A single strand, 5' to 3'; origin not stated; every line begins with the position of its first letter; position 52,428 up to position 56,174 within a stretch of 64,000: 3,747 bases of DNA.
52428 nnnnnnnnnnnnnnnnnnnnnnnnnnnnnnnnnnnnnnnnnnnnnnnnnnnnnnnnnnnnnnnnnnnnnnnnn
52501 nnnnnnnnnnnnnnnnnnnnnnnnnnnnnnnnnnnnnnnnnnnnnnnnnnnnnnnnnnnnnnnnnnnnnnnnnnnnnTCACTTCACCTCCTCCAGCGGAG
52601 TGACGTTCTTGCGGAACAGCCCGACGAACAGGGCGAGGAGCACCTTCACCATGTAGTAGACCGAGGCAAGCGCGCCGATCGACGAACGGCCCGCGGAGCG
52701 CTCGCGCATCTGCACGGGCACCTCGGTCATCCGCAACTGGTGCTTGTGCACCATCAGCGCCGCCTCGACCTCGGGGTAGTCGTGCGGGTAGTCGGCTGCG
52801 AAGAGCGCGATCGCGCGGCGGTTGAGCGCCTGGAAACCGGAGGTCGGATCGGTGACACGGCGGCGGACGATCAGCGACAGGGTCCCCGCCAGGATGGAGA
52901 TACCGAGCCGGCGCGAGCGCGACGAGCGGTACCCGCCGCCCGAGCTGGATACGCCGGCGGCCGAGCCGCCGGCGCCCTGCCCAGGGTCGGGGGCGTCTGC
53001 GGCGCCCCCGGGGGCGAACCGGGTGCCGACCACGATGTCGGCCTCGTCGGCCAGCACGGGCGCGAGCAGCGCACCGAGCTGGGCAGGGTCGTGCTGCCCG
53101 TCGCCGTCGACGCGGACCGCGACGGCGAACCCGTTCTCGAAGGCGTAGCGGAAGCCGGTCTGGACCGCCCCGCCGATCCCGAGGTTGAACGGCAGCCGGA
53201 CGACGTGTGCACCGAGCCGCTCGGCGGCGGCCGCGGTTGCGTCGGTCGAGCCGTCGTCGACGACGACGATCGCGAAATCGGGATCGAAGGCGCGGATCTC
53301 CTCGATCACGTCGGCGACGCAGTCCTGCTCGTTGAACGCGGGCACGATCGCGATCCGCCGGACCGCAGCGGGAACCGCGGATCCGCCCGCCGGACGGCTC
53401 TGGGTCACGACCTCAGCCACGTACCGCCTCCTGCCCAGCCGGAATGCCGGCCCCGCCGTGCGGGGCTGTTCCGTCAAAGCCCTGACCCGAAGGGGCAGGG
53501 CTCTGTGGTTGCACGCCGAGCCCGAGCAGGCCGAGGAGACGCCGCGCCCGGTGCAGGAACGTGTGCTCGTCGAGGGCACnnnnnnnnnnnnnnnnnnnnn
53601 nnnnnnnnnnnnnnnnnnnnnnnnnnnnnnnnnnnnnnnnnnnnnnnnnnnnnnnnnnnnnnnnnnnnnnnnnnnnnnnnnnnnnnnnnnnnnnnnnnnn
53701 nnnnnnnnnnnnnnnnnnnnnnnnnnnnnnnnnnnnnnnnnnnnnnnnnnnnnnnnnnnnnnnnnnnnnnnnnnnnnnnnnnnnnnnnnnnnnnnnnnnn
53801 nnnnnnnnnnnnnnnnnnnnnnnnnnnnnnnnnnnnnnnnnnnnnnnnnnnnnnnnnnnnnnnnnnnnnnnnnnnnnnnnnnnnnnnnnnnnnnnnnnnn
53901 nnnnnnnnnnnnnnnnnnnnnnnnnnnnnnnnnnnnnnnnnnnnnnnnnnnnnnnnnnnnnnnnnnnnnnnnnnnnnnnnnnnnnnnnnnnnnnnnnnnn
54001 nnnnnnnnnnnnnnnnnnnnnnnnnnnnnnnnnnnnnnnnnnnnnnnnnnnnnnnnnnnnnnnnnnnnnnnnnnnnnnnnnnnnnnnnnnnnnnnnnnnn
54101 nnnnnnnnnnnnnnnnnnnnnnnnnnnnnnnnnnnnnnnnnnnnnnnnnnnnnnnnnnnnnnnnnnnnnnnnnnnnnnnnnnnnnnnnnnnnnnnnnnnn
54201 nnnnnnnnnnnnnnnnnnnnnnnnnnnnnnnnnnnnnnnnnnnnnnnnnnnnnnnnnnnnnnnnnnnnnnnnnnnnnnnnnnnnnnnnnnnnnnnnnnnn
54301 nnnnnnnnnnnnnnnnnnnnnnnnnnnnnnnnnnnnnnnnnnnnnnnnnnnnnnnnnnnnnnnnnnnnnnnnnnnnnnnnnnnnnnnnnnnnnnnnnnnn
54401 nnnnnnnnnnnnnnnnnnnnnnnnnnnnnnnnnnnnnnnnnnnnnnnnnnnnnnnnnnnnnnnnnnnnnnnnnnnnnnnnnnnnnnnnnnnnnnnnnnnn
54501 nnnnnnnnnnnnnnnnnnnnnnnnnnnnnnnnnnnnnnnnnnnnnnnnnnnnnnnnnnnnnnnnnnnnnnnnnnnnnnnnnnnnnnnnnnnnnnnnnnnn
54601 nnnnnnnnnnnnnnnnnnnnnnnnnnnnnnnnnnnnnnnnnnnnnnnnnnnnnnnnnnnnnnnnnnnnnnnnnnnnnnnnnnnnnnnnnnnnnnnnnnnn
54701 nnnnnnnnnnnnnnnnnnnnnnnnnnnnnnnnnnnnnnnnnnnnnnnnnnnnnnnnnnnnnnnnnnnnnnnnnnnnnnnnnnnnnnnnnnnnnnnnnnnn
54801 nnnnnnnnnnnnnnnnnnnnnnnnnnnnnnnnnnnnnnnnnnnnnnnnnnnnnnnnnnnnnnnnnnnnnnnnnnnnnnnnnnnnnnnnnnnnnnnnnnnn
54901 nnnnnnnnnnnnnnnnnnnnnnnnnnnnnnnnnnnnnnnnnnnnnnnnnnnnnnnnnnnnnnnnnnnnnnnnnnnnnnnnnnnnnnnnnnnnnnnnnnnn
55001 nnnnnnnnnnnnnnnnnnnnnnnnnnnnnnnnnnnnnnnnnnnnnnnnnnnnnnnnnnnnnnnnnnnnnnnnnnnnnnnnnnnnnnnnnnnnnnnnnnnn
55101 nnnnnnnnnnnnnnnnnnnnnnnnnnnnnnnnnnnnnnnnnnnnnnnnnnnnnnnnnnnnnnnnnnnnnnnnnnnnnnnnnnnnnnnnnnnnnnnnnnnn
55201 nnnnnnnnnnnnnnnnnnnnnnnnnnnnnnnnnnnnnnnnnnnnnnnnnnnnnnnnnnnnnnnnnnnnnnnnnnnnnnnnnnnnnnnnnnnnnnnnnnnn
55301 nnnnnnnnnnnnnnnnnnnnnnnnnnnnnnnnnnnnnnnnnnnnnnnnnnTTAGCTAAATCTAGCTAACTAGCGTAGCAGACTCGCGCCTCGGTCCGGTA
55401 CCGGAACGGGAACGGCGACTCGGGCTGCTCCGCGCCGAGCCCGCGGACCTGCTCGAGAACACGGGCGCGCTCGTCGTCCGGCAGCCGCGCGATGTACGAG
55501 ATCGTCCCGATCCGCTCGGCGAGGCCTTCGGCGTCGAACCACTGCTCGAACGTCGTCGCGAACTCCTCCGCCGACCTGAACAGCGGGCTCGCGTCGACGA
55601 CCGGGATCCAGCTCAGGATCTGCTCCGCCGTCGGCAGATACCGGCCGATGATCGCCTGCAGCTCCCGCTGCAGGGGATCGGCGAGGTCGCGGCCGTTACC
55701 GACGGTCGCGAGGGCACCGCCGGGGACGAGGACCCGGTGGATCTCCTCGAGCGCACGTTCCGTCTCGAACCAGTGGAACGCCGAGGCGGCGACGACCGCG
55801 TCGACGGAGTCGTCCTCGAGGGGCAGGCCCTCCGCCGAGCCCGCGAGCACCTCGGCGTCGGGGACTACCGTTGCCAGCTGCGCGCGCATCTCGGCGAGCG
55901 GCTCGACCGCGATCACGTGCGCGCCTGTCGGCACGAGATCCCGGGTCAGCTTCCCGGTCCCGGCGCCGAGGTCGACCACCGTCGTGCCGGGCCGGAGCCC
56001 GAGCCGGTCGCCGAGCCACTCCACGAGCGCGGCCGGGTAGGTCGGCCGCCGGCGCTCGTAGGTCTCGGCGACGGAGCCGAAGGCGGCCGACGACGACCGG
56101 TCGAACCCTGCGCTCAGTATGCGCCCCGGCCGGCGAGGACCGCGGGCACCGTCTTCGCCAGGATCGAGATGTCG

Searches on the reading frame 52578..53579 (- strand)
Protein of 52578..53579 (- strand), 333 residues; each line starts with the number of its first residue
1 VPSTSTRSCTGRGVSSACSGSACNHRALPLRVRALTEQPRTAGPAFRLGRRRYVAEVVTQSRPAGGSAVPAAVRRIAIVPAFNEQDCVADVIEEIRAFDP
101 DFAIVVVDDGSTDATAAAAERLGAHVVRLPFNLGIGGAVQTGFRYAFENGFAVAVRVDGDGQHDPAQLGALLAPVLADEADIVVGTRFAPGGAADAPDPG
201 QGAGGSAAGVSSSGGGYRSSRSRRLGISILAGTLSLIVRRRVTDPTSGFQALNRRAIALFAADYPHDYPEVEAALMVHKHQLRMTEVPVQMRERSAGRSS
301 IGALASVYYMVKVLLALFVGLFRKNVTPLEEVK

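Call 10: search_protein_families(library=pfam, proteins=[window:52578-53579:-])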
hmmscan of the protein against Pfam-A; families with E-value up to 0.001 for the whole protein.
window:52578-53579:- (333 aa): 2 families
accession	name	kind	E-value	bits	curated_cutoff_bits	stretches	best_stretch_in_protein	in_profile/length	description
PF00535.33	Glycos_transf_2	-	1.9e-26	93.4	23.3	1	78-239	3-161/168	Glycosyl transferase family 2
PF13641.12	Glyco_tranf_2_3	-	3.2e-06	27.8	27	1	77-244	5-173/230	Glycosyltransferase like family 2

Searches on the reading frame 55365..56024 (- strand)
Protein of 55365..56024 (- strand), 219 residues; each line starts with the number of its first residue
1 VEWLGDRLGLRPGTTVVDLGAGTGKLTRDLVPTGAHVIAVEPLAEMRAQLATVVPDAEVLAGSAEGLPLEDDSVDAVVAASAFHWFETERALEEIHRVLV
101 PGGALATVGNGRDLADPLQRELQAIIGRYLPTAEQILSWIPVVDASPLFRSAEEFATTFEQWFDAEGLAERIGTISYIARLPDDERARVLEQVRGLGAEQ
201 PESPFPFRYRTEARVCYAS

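Call 10: search_protein_families(library=pfam, proteins=[window:55365-56024:-])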
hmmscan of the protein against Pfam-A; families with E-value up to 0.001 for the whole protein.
window:55365-56024:- (219 aa): 7 families
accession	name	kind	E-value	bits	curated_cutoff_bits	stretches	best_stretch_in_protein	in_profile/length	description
PF08241.18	Methyltransf_11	-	8e-21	74.9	21.2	1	17-106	1-94/95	Methyltransferase domain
PF13649.12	Methyltransf_25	-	1e-17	65.1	27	1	16-103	1-97/97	Methyltransferase domain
PF08242.18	Methyltransf_12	-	1e-10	42.6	30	1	17-105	1-98/98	Methyltransferase domain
PF13847.12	Methyltransf_31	-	5.2e-08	33.1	27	1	11-107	2-109/145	Methyltransferase domain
PF01209.24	Ubie_methyltran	-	5.4e-08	32.9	20.1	1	7-138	42-182/233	ubiE/COQ5 methyltransferase family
PF13489.12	Methyltransf_23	-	4.8e-06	26.8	27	1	7-105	15-114/164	Methyltransferase domain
PF05148.21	Methyltransf_8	-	0.00021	21.7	27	1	50-106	99-155/219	Hypothetical methyltransferase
